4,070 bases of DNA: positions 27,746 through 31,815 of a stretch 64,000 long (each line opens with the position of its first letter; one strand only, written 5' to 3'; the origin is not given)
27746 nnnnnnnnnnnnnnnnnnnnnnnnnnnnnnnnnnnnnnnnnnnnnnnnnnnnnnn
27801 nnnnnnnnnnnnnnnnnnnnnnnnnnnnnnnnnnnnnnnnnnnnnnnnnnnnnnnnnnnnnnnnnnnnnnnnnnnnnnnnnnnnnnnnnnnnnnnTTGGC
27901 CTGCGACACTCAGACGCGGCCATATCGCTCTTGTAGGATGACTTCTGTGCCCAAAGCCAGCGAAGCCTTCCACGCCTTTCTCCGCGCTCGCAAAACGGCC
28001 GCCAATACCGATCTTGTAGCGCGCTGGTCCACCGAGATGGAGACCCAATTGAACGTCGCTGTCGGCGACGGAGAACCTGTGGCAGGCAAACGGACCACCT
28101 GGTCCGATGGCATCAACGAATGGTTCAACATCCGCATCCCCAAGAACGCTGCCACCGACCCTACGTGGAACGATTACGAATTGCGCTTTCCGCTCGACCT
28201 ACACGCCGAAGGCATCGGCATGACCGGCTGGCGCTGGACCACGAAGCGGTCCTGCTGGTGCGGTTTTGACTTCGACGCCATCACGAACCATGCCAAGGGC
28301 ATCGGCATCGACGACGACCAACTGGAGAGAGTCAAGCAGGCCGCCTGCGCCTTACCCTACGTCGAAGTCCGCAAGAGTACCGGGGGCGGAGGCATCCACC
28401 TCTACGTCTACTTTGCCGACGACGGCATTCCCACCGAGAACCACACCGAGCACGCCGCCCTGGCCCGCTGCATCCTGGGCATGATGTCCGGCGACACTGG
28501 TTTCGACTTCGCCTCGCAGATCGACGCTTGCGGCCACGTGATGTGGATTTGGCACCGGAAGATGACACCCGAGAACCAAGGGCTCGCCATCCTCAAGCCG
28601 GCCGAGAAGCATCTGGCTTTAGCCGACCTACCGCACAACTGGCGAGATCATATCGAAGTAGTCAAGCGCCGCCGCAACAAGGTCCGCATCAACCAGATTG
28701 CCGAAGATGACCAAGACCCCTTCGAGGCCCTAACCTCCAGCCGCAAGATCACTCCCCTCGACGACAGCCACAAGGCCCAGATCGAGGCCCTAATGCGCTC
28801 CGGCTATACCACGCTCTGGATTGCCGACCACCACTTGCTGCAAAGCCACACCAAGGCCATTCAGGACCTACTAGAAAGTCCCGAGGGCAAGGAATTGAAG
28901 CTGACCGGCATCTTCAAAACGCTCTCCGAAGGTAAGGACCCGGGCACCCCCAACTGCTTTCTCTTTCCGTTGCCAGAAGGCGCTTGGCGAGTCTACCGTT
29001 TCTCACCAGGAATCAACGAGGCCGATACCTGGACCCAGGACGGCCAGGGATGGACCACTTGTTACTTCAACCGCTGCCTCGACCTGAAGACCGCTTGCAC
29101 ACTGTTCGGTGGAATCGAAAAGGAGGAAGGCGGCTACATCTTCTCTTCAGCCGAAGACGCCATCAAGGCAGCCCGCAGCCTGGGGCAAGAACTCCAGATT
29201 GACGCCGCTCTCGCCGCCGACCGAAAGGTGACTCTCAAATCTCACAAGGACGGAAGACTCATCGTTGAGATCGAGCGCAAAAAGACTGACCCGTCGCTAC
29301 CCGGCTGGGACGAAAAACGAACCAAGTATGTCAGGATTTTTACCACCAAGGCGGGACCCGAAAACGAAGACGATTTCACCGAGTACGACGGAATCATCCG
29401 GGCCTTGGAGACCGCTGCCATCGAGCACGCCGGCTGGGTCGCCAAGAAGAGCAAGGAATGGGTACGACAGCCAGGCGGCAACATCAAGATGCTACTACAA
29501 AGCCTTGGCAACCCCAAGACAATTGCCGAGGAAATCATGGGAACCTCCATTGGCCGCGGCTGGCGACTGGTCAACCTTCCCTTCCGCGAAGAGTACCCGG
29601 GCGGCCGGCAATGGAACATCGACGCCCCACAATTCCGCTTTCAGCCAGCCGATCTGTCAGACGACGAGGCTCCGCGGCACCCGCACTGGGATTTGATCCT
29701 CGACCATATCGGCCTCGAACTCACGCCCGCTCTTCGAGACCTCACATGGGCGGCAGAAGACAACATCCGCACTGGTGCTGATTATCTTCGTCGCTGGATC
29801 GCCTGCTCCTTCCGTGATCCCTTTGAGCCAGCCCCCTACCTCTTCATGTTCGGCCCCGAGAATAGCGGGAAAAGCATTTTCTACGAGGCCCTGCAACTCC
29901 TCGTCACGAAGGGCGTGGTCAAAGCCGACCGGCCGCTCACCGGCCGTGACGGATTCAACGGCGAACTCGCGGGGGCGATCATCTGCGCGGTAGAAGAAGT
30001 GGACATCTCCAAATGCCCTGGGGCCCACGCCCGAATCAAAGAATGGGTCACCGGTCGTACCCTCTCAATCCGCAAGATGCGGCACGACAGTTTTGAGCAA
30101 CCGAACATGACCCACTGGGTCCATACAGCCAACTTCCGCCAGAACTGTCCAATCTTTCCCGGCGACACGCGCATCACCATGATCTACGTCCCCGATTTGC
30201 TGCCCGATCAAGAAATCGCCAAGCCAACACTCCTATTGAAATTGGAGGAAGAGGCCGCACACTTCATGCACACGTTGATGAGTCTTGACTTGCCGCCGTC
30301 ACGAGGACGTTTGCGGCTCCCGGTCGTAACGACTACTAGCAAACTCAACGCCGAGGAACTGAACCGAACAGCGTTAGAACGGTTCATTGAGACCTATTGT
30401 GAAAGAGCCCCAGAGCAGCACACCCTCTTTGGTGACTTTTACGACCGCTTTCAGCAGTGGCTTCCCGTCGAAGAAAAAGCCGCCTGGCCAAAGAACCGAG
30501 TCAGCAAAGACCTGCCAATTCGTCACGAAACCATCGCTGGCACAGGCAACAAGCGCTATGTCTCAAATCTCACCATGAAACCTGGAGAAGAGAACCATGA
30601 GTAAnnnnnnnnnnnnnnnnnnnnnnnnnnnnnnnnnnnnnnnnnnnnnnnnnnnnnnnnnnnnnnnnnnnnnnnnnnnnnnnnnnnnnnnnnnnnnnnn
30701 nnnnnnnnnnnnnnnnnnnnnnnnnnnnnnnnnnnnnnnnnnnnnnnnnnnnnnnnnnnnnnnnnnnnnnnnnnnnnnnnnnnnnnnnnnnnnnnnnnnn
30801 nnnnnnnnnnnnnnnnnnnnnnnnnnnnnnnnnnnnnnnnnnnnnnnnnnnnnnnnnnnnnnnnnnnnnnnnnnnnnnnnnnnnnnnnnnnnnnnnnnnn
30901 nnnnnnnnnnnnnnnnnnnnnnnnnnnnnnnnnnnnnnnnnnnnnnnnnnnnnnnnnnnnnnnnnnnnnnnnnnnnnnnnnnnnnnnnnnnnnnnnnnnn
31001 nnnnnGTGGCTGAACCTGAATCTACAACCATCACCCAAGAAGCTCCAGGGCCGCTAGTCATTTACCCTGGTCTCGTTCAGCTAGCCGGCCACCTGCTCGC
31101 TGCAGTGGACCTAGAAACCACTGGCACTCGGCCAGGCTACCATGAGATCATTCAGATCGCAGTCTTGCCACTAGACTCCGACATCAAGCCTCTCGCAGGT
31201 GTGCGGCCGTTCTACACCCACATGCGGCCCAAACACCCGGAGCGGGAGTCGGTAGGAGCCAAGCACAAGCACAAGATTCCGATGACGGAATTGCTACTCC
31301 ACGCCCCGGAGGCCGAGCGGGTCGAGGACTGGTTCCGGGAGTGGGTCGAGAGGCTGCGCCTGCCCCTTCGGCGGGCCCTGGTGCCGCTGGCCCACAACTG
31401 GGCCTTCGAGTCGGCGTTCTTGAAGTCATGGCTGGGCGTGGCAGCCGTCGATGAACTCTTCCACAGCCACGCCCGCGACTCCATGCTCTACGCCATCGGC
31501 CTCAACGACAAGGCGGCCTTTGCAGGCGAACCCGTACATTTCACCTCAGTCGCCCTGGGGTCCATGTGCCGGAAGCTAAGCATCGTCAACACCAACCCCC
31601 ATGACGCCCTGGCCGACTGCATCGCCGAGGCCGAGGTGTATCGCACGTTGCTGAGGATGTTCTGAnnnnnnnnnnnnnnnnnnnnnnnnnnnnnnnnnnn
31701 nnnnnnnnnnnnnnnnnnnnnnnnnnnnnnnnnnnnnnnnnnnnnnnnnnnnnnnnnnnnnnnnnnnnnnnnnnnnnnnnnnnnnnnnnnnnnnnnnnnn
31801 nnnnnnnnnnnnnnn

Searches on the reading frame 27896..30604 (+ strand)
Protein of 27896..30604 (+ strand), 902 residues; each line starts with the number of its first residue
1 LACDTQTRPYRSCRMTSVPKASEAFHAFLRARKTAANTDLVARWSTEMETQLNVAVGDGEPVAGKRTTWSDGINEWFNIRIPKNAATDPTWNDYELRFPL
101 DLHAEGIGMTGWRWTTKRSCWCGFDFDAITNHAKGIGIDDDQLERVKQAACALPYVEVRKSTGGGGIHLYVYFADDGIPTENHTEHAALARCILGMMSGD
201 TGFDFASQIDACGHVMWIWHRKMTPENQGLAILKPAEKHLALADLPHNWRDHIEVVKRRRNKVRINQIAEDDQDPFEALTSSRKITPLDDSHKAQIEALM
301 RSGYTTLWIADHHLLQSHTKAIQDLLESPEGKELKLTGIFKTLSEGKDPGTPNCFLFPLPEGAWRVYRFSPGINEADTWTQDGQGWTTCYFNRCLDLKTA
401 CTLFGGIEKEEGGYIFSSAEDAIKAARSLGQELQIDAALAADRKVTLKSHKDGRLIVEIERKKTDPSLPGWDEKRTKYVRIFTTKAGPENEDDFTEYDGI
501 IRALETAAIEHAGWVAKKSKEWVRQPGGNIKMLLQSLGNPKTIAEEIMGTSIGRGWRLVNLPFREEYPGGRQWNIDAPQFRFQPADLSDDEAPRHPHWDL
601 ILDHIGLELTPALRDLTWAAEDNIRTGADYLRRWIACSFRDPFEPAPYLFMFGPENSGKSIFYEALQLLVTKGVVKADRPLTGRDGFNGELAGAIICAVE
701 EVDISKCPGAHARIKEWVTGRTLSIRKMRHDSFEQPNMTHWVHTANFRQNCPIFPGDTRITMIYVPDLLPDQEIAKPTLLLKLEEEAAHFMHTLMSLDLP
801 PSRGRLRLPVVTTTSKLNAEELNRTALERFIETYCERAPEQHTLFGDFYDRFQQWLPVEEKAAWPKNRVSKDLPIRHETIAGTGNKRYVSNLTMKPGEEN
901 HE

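Call 10: search_protein_families(library=pfam, proteins=[window:27896-30604:+], max_evalue=0.01)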
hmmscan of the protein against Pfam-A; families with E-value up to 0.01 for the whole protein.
window:27896-30604:+ (902 aa): 1 family
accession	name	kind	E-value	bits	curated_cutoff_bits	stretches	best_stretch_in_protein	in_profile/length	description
PF19263.5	DUF5906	-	3.6e-11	44.2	27.6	1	652-757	2-110/114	Family of unknown function (DUF5906)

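Call 11: search_dna_similar(query=window:27896-30604:+, collection=phages, mode=protein)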
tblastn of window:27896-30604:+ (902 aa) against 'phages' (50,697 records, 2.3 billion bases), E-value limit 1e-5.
Records with a match: 2; places in all: 2; records where one place covers at least 80% of the query: 0.
Best place of each record, by identity: <60% 2.
By first word of the organism name: Pseudomonas 2.
By host as written in the record: Pseudomonas sp. 2.
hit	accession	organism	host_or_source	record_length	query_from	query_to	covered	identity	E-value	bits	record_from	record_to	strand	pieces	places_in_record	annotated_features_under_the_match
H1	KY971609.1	Pseudomonas phage PspYZU01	Pseudomonas sp.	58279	606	836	26%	27.4%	5e-7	60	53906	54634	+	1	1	primase-polymerase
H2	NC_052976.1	Pseudomonas phage PspYZU01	Pseudomonas sp.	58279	606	836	26%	27.4%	5e-7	60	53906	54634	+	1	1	DNA helicase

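Call 13: find_related_loci(query=window:27896-30604:+, collection=viral_contigs, flank=6000)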
Query window:27896-30604:+ (902 aa) in viral_contigs; peptide patterns used: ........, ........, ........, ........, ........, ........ (x = any residue, [..] = any of these).
79 stretches matched a pattern; 79 encode a relative of the query (tblastn E <= 1e-3); 76 distinct loci.
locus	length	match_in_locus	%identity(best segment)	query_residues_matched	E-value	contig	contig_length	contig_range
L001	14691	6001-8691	72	5-899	0e+0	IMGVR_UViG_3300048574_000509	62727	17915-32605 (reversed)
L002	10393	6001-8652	72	18-899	0e+0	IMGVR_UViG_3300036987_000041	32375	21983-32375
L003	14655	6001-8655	73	18-899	0e+0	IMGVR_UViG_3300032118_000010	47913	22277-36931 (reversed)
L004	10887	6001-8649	72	18-898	0e+0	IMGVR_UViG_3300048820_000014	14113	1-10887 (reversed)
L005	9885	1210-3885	70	7-899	0e+0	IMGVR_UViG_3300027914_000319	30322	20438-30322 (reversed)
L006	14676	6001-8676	69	11-898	0e+0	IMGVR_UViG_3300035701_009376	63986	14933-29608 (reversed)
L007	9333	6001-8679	67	11-898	0e+0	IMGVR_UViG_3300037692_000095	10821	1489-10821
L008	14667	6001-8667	69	9-898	0e+0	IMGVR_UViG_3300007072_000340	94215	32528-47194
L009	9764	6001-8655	70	14-899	0e+0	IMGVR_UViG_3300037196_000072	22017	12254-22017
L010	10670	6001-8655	70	14-899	0e+0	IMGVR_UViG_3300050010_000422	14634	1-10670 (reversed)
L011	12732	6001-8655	69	14-899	0e+0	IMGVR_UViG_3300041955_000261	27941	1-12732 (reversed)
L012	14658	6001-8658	68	11-899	0e+0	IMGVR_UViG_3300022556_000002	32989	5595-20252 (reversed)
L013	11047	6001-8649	68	17-899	0e+0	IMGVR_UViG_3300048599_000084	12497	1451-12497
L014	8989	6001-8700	65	6-899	0e+0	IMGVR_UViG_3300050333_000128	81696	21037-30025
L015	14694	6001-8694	65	10-899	0e+0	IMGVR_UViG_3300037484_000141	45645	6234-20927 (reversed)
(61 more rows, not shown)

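Call 24: search_protein_families(library=phrogs, proteins=[window:27896-30604:+], max_evalue=0.01)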
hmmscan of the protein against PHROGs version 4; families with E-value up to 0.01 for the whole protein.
window:27896-30604:+ (902 aa): 4 families
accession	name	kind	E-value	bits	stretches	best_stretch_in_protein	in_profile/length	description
phrog_1156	-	DNA, RNA and nucleotide metabolism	7e-22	78.8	1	629-898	540-829/855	DNA primase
phrog_1829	-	DNA, RNA and nucleotide metabolism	1.8e-12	47.2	1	629-887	487-748/772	DNA primase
phrog_6088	-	DNA, RNA and nucleotide metabolism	7.3e-06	25.7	1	649-874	509-743/772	DNA primase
phrog_19785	-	DNA, RNA and nucleotide metabolism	0.0032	16.7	1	643-774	458-592/745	DNA polymerase/primase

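Call 42: find_related_loci(query=window:27896-30604:+, collection=genome_contigs, flank=3000)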
Query window:27896-30604:+ (902 aa) in genome_contigs; peptide patterns used: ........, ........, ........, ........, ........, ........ (x = any residue, [..] = any of these).
41 stretches matched a pattern; 20 encode a relative of the query (tblastn E <= 1e-3); 20 distinct loci.
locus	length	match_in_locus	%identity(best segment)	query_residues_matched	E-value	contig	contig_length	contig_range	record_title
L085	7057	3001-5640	71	20-897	0e+0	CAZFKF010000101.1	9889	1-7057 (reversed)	MAG TPA_asm: uncultured Planctomycetaceae bacterium isolate binchicken_co20_427 genome assembly, contig: NODE_12419_leng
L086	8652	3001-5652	68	12-898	0e+0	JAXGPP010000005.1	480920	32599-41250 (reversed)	MAG: Thermoguttaceae bacterium isolate AnMBR.bin305 bin305_5, whole genome shotgun sequence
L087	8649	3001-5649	69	11-899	0e+0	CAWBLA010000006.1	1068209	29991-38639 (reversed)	MAG: uncultured Planctomycetaceae bacterium isolate MFD02416.bin.2.133 genome assembly, contig: contig_3591, whole genom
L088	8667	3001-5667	68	14-899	0e+0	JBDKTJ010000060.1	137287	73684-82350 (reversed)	MAG: Thermoguttaceae bacterium isolate 6_bin.38_R1 c_000000893244, whole genome shotgun sequence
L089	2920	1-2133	73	191-899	0e+0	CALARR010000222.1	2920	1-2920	MAG TPA_asm: uncultured Planctomycetales bacterium isolate SRR3330210_bin.80_CONCOCT_v1.1_MAG genome assembly, contig: E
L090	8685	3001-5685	57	14-902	0e+0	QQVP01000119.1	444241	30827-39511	MAG: Planctomycetota bacterium isolate MB_PLM_2 c_000000000010, whole genome shotgun sequence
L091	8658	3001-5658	55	18-893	0e+0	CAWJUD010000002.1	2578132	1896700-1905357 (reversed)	MAG: Pirellulales bacterium isolate MFD04408.bin.1.134 genome assembly, contig: contig_24530, whole genome shotgun seque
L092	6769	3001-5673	51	18-898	0e+0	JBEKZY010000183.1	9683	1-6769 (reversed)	MAG: Thermoguttaceae bacterium isolate SPRUCE 80 SPRUCE_80_183, whole genome shotgun sequence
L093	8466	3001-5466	51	21-855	0e+0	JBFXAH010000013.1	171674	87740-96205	MAG: Pirellulales bacterium isolate CA_2019_TPBS_206 NODE_780_length_171674_cov_12.073222_TPBS, whole genome shotgun seq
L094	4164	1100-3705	70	8-898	0e+0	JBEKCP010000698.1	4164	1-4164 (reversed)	MAG: Thermoguttaceae bacterium isolate SPRUCE 162 SPRUCE_162_698, whole genome shotgun sequence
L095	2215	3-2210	52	94-823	0e+0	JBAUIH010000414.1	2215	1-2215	MAG: Candidatus Aminicenantales bacterium isolate MFD09513_ilm_asm_bin8 k127_45646, whole genome shotgun sequence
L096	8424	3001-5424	42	19-819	0e+0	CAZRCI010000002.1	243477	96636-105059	MAG TPA_asm: uncultured Planctomycetaceae bacterium isolate SRP344714_co1_18 genome assembly, contig: NODE_98_length_243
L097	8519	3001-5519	66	22-855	0e+0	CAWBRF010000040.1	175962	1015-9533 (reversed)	MAG: uncultured Planctomycetia bacterium isolate MFD01231.bin.2.10 genome assembly, contig: contig_5647, whole genome sh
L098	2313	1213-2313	74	7-378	0e+0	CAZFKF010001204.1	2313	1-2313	MAG TPA_asm: uncultured Planctomycetaceae bacterium isolate binchicken_co20_427 genome assembly, contig: NODE_84947_leng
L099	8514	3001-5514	48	18-855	0e+0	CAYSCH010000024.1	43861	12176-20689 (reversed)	MAG TPA_asm: uncultured Planctomycetaceae bacterium isolate SRP263991_co4_486 genome assembly, contig: NODE_837_length_4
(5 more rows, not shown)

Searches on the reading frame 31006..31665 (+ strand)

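Call 10: search_protein_families(library=pfam, proteins=[window:31006-31665:+], max_evalue=0.01)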
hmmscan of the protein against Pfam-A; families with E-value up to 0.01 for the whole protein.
window:31006-31665:+ (219 aa): 1 family
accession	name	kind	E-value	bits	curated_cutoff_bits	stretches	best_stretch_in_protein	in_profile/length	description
PF00929.31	RNase_T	-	3.7e-11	44.3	24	1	34-212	3-164/164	Exonuclease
